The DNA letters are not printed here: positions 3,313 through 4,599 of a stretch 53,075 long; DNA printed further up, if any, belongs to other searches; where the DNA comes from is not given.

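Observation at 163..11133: TetR-led, translationally coupled nine-gene cluster mixing outer- and inner-membrane transport with thiolase / FabH-like / CoA-ligase / SDR chemistry and two hydrolases, with no described pathway I can match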

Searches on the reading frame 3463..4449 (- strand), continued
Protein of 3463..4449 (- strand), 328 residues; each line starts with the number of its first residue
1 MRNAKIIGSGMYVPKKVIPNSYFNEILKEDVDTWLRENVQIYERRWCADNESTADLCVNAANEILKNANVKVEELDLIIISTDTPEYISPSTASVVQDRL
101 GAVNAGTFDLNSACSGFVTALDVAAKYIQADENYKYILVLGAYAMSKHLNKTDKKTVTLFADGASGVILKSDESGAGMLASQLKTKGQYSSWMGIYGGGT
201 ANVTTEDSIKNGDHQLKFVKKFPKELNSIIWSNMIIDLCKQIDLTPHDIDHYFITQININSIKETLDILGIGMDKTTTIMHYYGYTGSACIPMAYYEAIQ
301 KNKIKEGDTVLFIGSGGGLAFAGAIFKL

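Call 48: fold_search(model_id=the predicted structure, library=pdb)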
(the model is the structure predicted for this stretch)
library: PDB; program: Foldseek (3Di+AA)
matches with E <= 10: 1447; with E <= 0.001: 974
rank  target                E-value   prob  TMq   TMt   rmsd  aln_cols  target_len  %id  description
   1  1zow_A                2.3e-35  1.00  0.86  0.90   3.4       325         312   31  Crystal Structure of S. aureus FabH, beta-ketoacyl carrier protein synthase III (released 2005-08-09)
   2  2ebd_B                4.1e-35  1.00  0.87  0.92   2.5       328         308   31  Crystal structure of 3-oxoacyl-[acyl-carrier-protein] synthase III from Aquifex aeolicus VF5 (released 2007-08-14)
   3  8vd9                  4.7e-35  1.00  0.87  0.91   3.2       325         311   28  Crystal structure of Bacillus subtilis FabHA, beta-ketoacyl carrier protein synthase III (released 2024-02-14)
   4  3il7_A                6.0e-35  1.00  0.88  0.92   2.5       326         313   30  Crystal structure of S. aureus FabH (released 2009-08-25)
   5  2ebd_A                1.0e-34  1.00  0.88  0.93   2.4       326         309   30  Crystal structure of 3-oxoacyl-[acyl-carrier-protein] synthase III from Aquifex aeolicus VF5 (released 2007-08-14)
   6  4ryb_A                1.7e-34  1.00  0.87  0.89   3.1       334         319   30  Crystal structure of beta-ketoacyl-ACP synthase III (FabH) from Neisseria meningitidis (released 2014-12-31)
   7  4dfe_D                2.0e-34  1.00  0.90  0.91   2.5       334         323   27  Crystal structure of 3-oxoacyl-[acyl-carrier-protein] synthase III from Burkholderia xenovorans (released 2012-02-08)
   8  4dfe_B                5.2e-34  1.00  0.90  0.91   2.5       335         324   27  Crystal structure of 3-oxoacyl-[acyl-carrier-protein] synthase III from Burkholderia xenovorans (released 2012-02-08)
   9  4dfe_A                5.5e-34  1.00  0.90  0.91   2.5       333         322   27  Crystal structure of 3-oxoacyl-[acyl-carrier-protein] synthase III from Burkholderia xenovorans (released 2012-02-08)
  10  4x0o_A                1.8e-33  1.00  0.92  0.84   2.1       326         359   32  Beta-ketoacyl-(acyl carrier protein) synthase III-2 (FabH2) from Vibrio cholerae soaked with Acetyl-CoA (released 2014-12-03)
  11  4x0o_H                1.9e-33  1.00  0.92  0.84   2.1       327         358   31  Beta-ketoacyl-(acyl carrier protein) synthase III-2 (FabH2) from Vibrio cholerae soaked with Acetyl-CoA (released 2014-12-03)
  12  5bqs_A                2.2e-33  1.00  0.86  0.88   3.9       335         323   30  S. Pneumoniae Fabh with small molecule inhibitor 4 (released 2016-05-18)
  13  8vdb_D                3.2e-33  1.00  0.89  0.90   3.3       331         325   26  Crystal structure of Bacillus subtilis FabHB, beta-ketoacyl carrier protein synthase III (released 2024-02-14)
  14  4x0o_E                3.7e-33  1.00  0.92  0.84   2.1       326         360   32  Beta-ketoacyl-(acyl carrier protein) synthase III-2 (FabH2) from Vibrio cholerae soaked with Acetyl-CoA (released 2014-12-03)
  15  3il3                  3.9e-33  1.00  0.90  0.93   2.3       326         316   28  Structure of Haemophilus influenzae FabH (released 2009-08-25)
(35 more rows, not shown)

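Call 51: search_protein_families(library=pfam, proteins=[L066:3667-5019:+, L066:5036-6136:-, L066:6109-6795:+, L066:12887-14005:+, L066:14025-15203:+, L066:15191-16090:-, L066:16082-17695:+, L036:12510-13889:-, L036:13893-15707:-, L036:15704-16513:-])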
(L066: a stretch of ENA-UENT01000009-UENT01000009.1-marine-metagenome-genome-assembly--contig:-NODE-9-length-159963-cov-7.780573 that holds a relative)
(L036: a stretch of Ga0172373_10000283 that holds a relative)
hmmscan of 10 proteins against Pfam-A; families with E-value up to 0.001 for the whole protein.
L066:3667-5019:+ (450 aa): 1 family
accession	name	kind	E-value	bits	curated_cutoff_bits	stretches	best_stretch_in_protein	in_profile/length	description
PF02386.22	TrkH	-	3.3e-51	174.7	27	3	269-427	316-486/502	Cation transport protein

L066:5036-6136:- (366 aa): 2 families
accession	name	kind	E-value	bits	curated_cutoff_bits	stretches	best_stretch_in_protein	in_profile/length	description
PF01713.27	Smr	-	4.1e-11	43.3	25.7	1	306-365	15-75/77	Smr domain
PF09640.15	DUF2027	-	0.00066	19.7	25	0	111-210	4-106/156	Domain of unknown function (DUF2027)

L066:6109-6795:+ (228 aa): 6 families
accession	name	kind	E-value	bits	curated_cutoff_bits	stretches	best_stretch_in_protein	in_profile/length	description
PF13489.12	Methyltransf_23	-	1.3e-14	54.7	27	1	45-207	1-162/164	Methyltransferase domain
PF08241.18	Methyltransf_11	-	9.4e-12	45.9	21.2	1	71-162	1-94/95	Methyltransferase domain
PF08242.18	Methyltransf_12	-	2.6e-11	44.5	30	1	71-160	1-97/98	Methyltransferase domain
PF13649.12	Methyltransf_25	-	7.6e-10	39.8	27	1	70-159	1-97/97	Methyltransferase domain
PF13847.12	Methyltransf_31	-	1.8e-07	31.4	27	1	66-163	3-109/145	Methyltransferase domain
PF08003.17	Methyltransf_9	-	6.1e-06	25.9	23.8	1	52-163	103-217/315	Protein of unknown function (DUF1698)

L066:12887-14005:+ (372 aa): 2 families
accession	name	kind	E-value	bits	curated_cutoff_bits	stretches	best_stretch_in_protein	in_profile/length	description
PF13500.12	AAA_26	-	2.1e-33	116.3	27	1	2-210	1-194/198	AAA domain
PF01656.29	CbiA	-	3.5e-10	40.4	25.4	1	5-210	2-115/125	CobQ/CobB/MinD/ParA nucleotide binding domain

L066:14025-15203:+ (392 aa): 7 families
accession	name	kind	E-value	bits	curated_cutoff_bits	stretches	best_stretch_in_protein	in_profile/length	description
PF10672.15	Methyltrans_SAM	-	4.6e-22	79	27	1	102-369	2-268/286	S-adenosylmethionine-dependent methyltransferase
PF17785.7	PUA_3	-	1.6e-16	60.3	22.6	1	4-64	1-62/64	PUA-like domain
PF03602.21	Cons_hypoth95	-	1.8e-10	41.2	24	1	213-319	35-144/182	Conserved hypothetical protein 95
PF05175.20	MTS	-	1.8e-06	28.2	23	1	219-333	31-138/170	Methyltransferase small domain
PF02475.24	TRM5-TYW2_MTfase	-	1.5e-05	25.4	28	1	186-302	5-117/164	TRM5/TYW2 methyltransferase domain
PF01728.25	FtsJ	-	6.5e-05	23.4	24.1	1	217-331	16-135/181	FtsJ-like methyltransferase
PF06325.19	PrmA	-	0.00057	19.9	22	0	217-294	159-231/296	Ribosomal protein L11 methyltransferase (PrmA)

L066:15191-16090:- (299 aa): 2 families
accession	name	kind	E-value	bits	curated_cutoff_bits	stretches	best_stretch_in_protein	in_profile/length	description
PF03466.25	LysR_substrate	-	6.2e-24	85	28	1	92-250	2-163/209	LysR substrate binding domain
PF00126.33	HTH_1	-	1.4e-16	60.6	26.6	1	12-69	3-60/60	Bacterial regulatory helix-turn-helix protein, lysR family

L066:16082-17695:+ (537 aa): 1 family
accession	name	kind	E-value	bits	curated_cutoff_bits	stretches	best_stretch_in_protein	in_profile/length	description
PF00361.26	Proton_antipo_M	-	6.7e-32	111.3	21.5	1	172-376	18-229/294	NADH:quinone oxidoreductase/Mrp antiporter, TM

L036:12510-13889:- (459 aa): 2 families
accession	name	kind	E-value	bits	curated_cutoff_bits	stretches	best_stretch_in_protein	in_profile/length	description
PF01212.27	Beta_elim_lyase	-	3.5e-76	256.7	27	1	48-424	1-287/288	Beta-eliminating lyase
PF00202.27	Aminotran_3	-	2.7e-05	23.5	30.5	1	143-216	154-230/403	Aminotransferase class-III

L036:13893-15707:- (604 aa): 7 families
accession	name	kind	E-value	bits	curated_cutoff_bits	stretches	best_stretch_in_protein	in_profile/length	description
PF08459.17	UvrC_RNaseH_dom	-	1.2e-54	184.9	22.3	1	383-534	1-159/159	UvrC RNAse H endonuclease domain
PF22920.2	UvrC_RNaseH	-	1.3e-13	51.3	24.3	1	256-358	1-113/116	UvrC Ribonuclease H-like domain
PF01541.30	GIY-YIG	-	2.9e-13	50.3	22.6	1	18-93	3-78/78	GIY-YIG catalytic domain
PF14520.12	HHH_5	-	1.1e-08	35.9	27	1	549-599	3-56/57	Helix-hairpin-helix domain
PF12826.13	HHH_2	-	4.9e-07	30.3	27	1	553-602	8-59/64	Helix-hairpin-helix motif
PF02151.25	UVR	-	2.6e-06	27.5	21.5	1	215-241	8-34/36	UvrB/uvrC motif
PF01367.25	5_3_exonuc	-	0.00015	22.7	40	0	552-577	22-47/97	5'-3' exonuclease, C-terminal SAM fold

L036:15704-16513:- (269 aa): 1 family
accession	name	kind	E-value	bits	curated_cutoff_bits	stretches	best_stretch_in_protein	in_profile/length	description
PF01416.25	PseudoU_synth_1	-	1.5e-24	87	23.3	2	152-246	11-108/108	tRNA pseudouridine synthase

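Call 52: search_solved_structures(query=L010:16336-17280:+, max_evalue=1e-12)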
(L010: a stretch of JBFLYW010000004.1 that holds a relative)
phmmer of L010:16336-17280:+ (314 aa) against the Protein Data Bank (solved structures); distinct sequences matched with E-value up to 1e-12: 89 (the best 60 are shown).
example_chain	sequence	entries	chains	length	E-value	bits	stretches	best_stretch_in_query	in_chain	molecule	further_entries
4f0j_A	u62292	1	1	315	5.8e-28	101.1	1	47-313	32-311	Probable hydrolytic enzyme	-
7dq9_A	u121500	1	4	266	9.1e-24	87.4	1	46-313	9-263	Predicted hydrolases or acyltransferases (Alpha/beta hydrolase superfamily)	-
2d0d_A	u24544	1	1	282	4.3e-23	85.2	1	49-313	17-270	2-hydroxy-6-oxo-7-methylocta-2,4-dienoate hydrolase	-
1iun_A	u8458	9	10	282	4.6e-23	85.1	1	49-313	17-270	meta-Cleavage product hydrolase | 2-hydroxy-6-oxo-7-methylocta-2,4-dienoate hydrolase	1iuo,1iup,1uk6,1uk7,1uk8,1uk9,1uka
5jzb_A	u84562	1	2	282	3.8e-22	82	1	48-313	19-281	4,5:9,10-diseco-3-hydroxy-5,9,17-trioxoandrosta-1(10),2-diene-4-oate hydrolase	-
5jz9_A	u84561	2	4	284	3.9e-22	82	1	48-313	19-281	4,5:9,10-diseco-3-hydroxy-5,9,17-trioxoandrosta-1(10),2-diene-4-oate hydrolase | 2-hydroxy-6-oxo-6-phenylhexa-2,4-dienoate hydrolase BphD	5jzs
7zjt_A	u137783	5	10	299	4.4e-22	81.8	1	48-313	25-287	4,5:9,10-diseco-3-hydroxy-5,9,17-trioxoandrosta-1(10),2-diene-4-oate hydrolase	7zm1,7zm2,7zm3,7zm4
2vf2_A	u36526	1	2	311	4.9e-22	81.7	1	48-313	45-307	2-HYDROXY-6-OXO-6-PHENYLHEXA-2,4-DIENOATE HYDROLASE BPHD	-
2wud_A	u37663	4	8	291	1.1e-21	80.6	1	48-313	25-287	2-HYDROXY-6-OXO-6-PHENYLHEXA-2,4-DIENOATE HYDROLASE BPHD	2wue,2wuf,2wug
8ynv_A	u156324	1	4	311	4.4e-21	78.5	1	42-165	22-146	poly(3-hydroxybutyrate) depolymerase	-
2og1_A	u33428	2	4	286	7.9e-21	77.7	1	48-314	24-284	2-hydroxy-6-oxo-6-phenylhexa-2,4-dienoate hydrolase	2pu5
8ynw_A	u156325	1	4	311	1.2e-20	77.2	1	42-165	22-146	Poly(3-hydroxybutyrate) depolymerase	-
2rht_A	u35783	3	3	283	2e-20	76.4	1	48-314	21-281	2-hydroxy-6-oxo-6-phenylhexa-2,4-dienoate hydrolase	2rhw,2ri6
2puh_A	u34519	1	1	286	2.1e-20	76.3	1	48-314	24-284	2-hydroxy-6-oxo-6-phenylhexa-2,4-dienoate hydrolase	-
9ijk_A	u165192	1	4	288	3.2e-20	75.7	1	49-313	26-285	2-hydroxy-6-oxononadienedioate/2-hydroxy-6-oxononatrienedioate hydrolase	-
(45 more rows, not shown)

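Call 60: search_solved_structures(query=L010:14755-16326:+, max_evalue=5)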
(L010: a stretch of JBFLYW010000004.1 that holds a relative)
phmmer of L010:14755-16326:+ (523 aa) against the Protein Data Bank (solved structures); distinct sequences matched with E-value up to 5: 0.

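Call 61: search_protein_families(library=pfam, proteins=[L010:14755-16326:+, L013:14340-15911:+, L011:13120-14703:+, L010:14177-14710:+, L013:13767-14273:+, L015:13493-14422:+], max_evalue=5)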
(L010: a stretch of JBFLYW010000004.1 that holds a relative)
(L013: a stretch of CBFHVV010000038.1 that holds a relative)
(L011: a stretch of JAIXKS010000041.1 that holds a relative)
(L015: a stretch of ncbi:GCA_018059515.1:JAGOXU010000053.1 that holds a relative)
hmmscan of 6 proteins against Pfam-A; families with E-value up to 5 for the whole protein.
L010:14755-16326:+ (523 aa): 0 families

L013:14340-15911:+ (523 aa): 1 family
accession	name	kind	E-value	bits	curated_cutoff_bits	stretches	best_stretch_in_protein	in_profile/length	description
PF11192.13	DUF2977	-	0.18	12.3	21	1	22-53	19-50/61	Protein of unknown function (DUF2977)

L011:13120-14703:+ (527 aa): 0 families

L010:14177-14710:+ (177 aa): 3 families
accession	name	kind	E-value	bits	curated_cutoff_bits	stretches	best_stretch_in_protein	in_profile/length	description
PF17991.7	Thioredoxin_10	-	0.007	17.4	27.1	1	56-117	58-120/142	Thioredoxin like C-terminal domain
PF13648.12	Lipocalin_4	-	0.047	15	22.4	1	34-136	1-89/89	Lipocalin-like domain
PF03032.20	FSAP_sig_propep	-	0.18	12.3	27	1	1-24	3-26/46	Frog skin active peptide family signal and propeptide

L013:13767-14273:+ (168 aa): 0 families

L015:13493-14422:+ (309 aa): 10 families
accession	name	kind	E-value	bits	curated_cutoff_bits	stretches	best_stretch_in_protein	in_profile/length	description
PF13648.12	Lipocalin_4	-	0.00052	21.3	22.4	2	58-100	23-68/89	Lipocalin-like domain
PF24908.1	Ig_SIBA-E_2nd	-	0.001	19.6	27.8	2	204-258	11-66/117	Integrin beta-like protein A-E, second Ig-like domain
PF04170.18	NlpE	-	0.0079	17.5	22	1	57-99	11-55/86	NlpE N-terminal domain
PF19816.4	DUF6299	-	0.048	13.9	26.8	1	81-115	17-51/114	Family of unknown function (DUF6299)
PF17881.8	TseB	-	0.05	14.1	26.5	1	54-75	10-31/45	Cell wall elongation regulator TseB-like domain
PF14021.12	TNT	-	0.06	14.2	27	1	86-149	15-65/88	Tuberculosis necrotizing toxin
PF17974.7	GalBD_like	-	0.25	11.8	26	1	52-111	89-148/190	Galactose-binding domain-like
PF19777.4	DUF6263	-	0.35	10.9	26.7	1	199-255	129-184/196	Family of unknown function (DUF6263)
PF21112.3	CsgH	-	0.87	10.1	27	1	195-246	15-68/88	CsgH protein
PF03671.20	Ufm1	-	1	9.8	27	0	58-74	3-19/75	Ubiquitin fold modifier 1 protein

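Call 71: find_encoding_contigs(protein=window:3463-4449:-, flank=2000, max_places=3)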
Protein window:3463-4449:- (328 aa): 21 contigs read that carry it; 3 places shown.
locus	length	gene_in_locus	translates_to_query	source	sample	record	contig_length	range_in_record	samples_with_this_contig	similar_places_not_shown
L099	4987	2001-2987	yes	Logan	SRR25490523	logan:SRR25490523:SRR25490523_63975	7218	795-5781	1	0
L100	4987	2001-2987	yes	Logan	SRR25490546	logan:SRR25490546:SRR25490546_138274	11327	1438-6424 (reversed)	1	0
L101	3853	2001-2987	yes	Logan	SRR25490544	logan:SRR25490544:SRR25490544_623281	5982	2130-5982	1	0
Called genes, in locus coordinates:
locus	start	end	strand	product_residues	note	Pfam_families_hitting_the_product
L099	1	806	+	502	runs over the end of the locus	PF00474:SSF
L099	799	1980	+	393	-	PF00108:Thiolase_N, PF00109:ketoacyl-synt (weak), PF08545:ACP_syn_III, PF02803:Thiolase_C, PF22691:Thiolase_C_1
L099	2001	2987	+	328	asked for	PF08545:ACP_syn_III, PF08541:ACP_syn_III_C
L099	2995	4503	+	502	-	PF00501:AMP-binding, PF13193:AMP-binding_C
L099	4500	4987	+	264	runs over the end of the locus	PF00106:adh_short, PF08659:KR (weak), PF13561:adh_short_C2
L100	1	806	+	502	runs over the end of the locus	PF00474:SSF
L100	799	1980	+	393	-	PF00108:Thiolase_N, PF00109:ketoacyl-synt (weak), PF08545:ACP_syn_III, PF02803:Thiolase_C, PF22691:Thiolase_C_1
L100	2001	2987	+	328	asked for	PF08545:ACP_syn_III, PF08541:ACP_syn_III_C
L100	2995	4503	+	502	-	PF00501:AMP-binding, PF13193:AMP-binding_C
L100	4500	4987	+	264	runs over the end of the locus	PF00106:adh_short, PF08659:KR (weak), PF13561:adh_short_C2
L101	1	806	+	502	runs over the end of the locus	PF00474:SSF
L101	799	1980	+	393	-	PF00108:Thiolase_N, PF00109:ketoacyl-synt (weak), PF08545:ACP_syn_III, PF02803:Thiolase_C, PF22691:Thiolase_C_1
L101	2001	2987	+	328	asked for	PF08545:ACP_syn_III, PF08541:ACP_syn_III_C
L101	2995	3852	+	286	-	?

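Call 76: search_protein_representatives(alignment_id=A1)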
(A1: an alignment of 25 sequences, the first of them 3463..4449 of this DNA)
Query: 25 sequences, 328 profile positions. Proteins with E-value up to 0.001 (for the whole library): 20881; up to 1e-10: 11048; up to 1e-30: 2253. The best 150 are listed.
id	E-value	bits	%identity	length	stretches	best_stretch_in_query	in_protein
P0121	6.3e-130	449.3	-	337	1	2-326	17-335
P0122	2.2e-125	434.4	-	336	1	1-327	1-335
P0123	1.4e-123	428.5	-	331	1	3-327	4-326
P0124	2.1e-123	427.9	-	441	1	1-311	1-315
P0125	9.1e-115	399.5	-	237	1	1-229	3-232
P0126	2.2e-111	388.4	-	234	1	96-327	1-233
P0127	4.6e-110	384.0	-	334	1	2-327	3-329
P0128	6.4e-109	380.3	-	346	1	2-326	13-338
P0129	2.9e-106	371.5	-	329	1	1-328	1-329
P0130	3.6e-100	351.5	-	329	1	2-326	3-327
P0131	2.7e-99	348.6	-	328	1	1-324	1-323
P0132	2.7e-96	338.8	-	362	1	2-233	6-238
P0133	8.1e-90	317.5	-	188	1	1-173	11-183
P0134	9.4e-89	314.0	-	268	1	2-267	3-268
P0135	4.1e-87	308.6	-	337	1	5-326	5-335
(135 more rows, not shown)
